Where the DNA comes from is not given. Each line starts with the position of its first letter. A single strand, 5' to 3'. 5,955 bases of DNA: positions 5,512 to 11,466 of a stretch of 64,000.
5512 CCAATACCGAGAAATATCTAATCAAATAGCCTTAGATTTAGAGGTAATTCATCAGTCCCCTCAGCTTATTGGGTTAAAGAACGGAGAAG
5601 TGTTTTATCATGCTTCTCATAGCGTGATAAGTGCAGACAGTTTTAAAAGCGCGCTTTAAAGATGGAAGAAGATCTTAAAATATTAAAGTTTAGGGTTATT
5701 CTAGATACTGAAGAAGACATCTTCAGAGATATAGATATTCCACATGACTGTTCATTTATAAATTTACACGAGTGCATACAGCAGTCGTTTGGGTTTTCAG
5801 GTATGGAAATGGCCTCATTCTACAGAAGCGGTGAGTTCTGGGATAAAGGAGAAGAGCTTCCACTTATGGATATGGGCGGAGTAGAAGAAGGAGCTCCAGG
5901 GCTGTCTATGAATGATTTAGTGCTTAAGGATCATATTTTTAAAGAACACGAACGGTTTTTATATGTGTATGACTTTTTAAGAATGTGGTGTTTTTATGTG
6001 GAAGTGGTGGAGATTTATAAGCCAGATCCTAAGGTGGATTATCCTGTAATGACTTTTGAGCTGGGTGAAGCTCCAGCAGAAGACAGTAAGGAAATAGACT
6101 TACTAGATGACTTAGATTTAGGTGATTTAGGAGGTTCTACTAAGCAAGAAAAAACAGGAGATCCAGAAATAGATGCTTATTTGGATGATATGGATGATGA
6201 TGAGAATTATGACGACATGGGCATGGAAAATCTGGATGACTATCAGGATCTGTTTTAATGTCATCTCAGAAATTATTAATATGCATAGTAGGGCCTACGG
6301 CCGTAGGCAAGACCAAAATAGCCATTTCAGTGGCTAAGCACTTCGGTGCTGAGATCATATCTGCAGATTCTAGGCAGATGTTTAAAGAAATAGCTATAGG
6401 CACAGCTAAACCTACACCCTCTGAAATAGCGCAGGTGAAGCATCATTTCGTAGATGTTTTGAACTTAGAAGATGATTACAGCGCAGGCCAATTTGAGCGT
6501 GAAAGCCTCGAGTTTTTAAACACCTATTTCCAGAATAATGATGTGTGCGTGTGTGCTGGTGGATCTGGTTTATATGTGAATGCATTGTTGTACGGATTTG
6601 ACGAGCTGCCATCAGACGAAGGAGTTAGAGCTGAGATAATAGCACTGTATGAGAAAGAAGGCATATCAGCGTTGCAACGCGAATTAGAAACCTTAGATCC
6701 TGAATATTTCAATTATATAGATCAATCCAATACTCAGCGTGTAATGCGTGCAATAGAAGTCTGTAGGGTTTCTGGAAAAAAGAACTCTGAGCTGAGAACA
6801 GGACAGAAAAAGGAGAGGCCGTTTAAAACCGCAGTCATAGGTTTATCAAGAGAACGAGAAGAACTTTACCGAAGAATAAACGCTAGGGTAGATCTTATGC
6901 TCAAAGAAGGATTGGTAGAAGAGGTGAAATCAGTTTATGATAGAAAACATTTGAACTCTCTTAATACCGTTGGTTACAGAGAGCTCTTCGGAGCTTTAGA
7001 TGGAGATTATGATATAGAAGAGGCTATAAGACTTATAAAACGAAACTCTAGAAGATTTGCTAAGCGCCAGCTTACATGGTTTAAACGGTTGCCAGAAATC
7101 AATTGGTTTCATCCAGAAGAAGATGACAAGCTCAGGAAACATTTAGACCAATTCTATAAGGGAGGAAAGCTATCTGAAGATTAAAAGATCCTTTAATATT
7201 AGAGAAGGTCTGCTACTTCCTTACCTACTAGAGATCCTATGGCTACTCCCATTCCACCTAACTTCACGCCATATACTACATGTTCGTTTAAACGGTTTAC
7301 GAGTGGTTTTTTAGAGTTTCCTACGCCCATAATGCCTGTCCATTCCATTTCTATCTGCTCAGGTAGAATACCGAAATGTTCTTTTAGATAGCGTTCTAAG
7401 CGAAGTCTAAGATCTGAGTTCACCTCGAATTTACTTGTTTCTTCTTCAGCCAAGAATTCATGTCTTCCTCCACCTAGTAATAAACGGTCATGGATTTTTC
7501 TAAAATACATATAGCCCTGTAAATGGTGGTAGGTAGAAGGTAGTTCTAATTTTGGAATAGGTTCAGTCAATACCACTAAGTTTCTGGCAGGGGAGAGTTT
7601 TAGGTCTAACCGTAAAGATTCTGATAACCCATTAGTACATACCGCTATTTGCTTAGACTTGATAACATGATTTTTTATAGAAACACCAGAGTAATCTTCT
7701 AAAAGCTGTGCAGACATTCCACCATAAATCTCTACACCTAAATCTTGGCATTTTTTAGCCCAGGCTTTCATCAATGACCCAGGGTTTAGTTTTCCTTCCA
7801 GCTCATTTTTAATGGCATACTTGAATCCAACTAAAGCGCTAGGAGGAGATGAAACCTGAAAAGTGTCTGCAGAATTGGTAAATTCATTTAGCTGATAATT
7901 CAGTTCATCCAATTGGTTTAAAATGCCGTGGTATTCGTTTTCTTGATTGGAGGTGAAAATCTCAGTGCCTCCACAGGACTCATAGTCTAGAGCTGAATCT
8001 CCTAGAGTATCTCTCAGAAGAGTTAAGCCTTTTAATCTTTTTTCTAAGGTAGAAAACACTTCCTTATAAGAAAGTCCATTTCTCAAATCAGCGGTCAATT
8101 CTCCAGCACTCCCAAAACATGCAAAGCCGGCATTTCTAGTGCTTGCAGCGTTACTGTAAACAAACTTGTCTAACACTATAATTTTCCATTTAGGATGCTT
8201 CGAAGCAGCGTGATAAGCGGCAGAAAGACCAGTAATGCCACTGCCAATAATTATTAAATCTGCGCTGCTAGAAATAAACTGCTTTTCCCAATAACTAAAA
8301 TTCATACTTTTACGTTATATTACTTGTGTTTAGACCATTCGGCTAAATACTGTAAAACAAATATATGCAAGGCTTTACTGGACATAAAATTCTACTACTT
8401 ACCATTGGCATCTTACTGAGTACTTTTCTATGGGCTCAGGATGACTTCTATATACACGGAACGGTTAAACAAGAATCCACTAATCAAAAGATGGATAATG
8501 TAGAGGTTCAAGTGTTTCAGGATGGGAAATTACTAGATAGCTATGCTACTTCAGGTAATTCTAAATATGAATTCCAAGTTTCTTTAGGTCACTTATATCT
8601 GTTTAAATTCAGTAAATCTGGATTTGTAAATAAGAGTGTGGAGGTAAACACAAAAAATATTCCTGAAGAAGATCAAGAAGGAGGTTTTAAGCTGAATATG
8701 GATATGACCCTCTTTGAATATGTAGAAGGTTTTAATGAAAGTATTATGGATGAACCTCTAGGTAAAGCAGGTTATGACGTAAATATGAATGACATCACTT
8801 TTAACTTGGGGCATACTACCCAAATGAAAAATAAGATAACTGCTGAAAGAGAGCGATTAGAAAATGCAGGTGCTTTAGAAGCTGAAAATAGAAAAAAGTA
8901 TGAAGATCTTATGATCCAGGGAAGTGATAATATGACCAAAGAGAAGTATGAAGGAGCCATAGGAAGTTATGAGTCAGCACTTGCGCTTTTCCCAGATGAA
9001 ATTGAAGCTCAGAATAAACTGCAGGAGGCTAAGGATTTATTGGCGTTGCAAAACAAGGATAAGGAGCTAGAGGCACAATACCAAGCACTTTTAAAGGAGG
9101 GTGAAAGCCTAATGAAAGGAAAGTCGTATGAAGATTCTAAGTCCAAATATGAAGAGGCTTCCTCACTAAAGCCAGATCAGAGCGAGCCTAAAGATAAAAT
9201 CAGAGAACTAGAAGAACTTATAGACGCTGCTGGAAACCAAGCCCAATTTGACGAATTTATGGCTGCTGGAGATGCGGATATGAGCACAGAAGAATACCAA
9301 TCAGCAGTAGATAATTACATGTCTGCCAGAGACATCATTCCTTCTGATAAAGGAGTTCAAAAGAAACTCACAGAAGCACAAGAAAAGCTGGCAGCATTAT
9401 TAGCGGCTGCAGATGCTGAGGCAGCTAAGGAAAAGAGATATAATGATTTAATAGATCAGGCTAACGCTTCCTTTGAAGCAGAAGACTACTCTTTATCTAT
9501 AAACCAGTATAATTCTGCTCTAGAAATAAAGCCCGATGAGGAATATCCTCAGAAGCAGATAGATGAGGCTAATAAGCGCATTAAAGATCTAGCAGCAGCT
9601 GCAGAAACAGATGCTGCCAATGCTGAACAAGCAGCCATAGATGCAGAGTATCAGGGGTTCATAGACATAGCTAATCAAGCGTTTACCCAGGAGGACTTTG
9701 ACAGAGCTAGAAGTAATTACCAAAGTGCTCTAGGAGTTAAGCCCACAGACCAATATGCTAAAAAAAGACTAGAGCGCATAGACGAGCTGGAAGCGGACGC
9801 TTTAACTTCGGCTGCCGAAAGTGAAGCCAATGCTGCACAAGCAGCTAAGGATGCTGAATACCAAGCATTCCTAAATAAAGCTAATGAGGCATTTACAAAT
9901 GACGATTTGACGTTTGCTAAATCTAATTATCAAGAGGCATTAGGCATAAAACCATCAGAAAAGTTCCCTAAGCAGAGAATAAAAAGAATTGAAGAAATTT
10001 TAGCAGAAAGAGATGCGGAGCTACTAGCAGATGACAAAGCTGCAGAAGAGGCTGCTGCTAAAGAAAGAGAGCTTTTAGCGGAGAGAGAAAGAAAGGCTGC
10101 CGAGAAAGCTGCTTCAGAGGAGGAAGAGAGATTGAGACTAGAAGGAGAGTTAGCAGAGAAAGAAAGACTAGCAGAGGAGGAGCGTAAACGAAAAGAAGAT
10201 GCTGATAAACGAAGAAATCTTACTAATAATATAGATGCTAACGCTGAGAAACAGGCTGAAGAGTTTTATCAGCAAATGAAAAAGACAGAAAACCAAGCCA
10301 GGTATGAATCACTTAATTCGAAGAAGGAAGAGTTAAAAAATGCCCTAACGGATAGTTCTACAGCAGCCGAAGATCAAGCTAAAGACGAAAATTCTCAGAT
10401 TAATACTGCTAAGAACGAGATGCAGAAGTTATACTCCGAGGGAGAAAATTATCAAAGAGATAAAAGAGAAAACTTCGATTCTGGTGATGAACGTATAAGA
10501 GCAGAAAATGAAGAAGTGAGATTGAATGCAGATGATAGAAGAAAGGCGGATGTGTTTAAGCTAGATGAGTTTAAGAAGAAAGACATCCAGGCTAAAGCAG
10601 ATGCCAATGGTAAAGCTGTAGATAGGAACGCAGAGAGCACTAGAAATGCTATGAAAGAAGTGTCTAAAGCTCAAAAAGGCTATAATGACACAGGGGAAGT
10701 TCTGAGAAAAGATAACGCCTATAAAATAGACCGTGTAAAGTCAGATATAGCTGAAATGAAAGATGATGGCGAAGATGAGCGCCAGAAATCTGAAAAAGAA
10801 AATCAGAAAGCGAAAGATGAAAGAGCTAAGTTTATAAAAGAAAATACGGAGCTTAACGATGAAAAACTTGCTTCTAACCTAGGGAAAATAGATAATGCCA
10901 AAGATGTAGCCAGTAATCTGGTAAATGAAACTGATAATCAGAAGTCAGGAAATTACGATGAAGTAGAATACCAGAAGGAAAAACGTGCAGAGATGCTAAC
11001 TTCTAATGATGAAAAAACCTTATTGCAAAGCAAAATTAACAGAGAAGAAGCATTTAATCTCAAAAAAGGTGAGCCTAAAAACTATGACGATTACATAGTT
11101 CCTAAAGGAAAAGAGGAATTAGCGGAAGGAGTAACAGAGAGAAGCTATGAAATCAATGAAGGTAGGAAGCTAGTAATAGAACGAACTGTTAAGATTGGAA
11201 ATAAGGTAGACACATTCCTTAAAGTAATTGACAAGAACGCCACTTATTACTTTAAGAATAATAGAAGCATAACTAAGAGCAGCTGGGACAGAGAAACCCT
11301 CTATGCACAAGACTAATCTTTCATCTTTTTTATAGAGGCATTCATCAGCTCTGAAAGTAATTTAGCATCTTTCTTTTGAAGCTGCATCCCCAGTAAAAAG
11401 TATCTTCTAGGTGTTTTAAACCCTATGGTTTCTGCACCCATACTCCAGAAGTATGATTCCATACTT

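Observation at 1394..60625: Hugely over-represented DNA word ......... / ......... (half of palindrome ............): 26 loci in 64 kb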

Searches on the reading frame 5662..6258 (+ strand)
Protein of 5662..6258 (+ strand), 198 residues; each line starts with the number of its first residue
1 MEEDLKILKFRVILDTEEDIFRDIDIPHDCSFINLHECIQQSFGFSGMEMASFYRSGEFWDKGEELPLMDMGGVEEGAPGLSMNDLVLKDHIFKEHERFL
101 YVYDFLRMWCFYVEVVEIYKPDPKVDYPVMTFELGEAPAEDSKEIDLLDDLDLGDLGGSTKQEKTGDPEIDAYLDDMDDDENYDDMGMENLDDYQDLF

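Call 44: search_protein_families(library=pfam, proteins=[window:5662-6258:+])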
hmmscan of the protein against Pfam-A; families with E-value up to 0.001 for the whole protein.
window:5662-6258:+ (198 aa): 1 family
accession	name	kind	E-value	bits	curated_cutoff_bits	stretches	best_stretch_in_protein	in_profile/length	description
PF07929.16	PRiA4_ORF3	-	2.7e-20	73.2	26.6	1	7-145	2-135/173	Plasmid pRiA4b ORF-3-like protein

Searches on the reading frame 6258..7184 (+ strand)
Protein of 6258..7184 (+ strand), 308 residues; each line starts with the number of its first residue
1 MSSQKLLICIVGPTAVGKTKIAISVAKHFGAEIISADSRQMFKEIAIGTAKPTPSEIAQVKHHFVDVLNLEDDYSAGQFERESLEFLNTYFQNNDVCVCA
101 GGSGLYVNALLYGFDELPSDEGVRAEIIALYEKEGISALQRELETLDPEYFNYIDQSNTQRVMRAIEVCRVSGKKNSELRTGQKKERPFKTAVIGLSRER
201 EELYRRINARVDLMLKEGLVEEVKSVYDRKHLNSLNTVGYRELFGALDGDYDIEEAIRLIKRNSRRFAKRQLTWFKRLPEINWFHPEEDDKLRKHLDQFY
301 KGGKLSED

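Call 44: search_protein_families(library=pfam, proteins=[window:6258-7184:+])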
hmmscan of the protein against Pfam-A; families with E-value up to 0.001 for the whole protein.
window:6258-7184:+ (308 aa): 3 families
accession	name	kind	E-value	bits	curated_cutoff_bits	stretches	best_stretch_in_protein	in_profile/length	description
PF01715.23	IPPT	-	6e-79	265.6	23.6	1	40-277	1-242/243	IPP transferase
PF01745.22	IPT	-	1.1e-11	45.1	20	1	9-103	5-99/233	Isopentenyl transferase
PF13238.12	AAA_18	-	0.0007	20.5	29.4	0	8-44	1-34/128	AAA domain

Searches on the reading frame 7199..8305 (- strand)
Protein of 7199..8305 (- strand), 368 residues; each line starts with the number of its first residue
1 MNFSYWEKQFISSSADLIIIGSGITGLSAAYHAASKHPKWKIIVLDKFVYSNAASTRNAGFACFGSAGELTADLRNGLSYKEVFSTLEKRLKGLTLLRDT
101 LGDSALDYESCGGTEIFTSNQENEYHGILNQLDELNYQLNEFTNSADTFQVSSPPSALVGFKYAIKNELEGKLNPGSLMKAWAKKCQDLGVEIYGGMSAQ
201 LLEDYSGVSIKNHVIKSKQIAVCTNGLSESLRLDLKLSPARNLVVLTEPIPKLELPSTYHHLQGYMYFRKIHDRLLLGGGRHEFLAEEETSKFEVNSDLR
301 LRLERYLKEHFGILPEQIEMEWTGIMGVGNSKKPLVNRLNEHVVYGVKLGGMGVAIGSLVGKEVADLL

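Call 44: search_protein_families(library=pfam, proteins=[window:7199-8305:-])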
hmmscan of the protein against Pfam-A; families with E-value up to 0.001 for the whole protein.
window:7199-8305:- (368 aa): 4 families
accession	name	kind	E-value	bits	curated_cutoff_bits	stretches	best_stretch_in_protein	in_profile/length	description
PF01266.30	DAO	-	3e-39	136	27.9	1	16-367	1-353/353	FAD dependent oxidoreductase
PF01946.23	Thi4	-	8.5e-05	22.3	26.2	1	14-49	17-51/235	Thi4 family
PF00890.30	FAD_binding_2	-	0.00021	21.1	20.4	1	16-56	1-39/414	FAD binding domain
PF13450.12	NAD_binding_8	-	0.00065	20.4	21.9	0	19-47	1-27/68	NAD(P)-binding Rossmann-like domain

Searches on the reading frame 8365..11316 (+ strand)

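Call 5: search_protein_families(library=ncbifam, proteins=[window:8365-11316:+])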
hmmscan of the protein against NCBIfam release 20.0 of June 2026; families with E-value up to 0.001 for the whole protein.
window:8365-11316:+ (983 aa): 0 families

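Call 44: search_protein_families(library=pfam, proteins=[window:8365-11316:+])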
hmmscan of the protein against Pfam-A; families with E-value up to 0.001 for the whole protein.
window:8365-11316:+ (983 aa): 3 families
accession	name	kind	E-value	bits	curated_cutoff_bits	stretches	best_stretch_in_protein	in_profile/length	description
PF07719.23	TPR_2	-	4e-10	39.4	27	0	186-211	8-33/34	Tetratricopeptide repeat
PF13414.12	TPR_11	-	2e-08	34.2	26.8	0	192-219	7-34/42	TPR repeat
PF00515.34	TPR_1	-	4.4e-08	33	27.8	0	500-531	2-33/34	Tetratricopeptide repeat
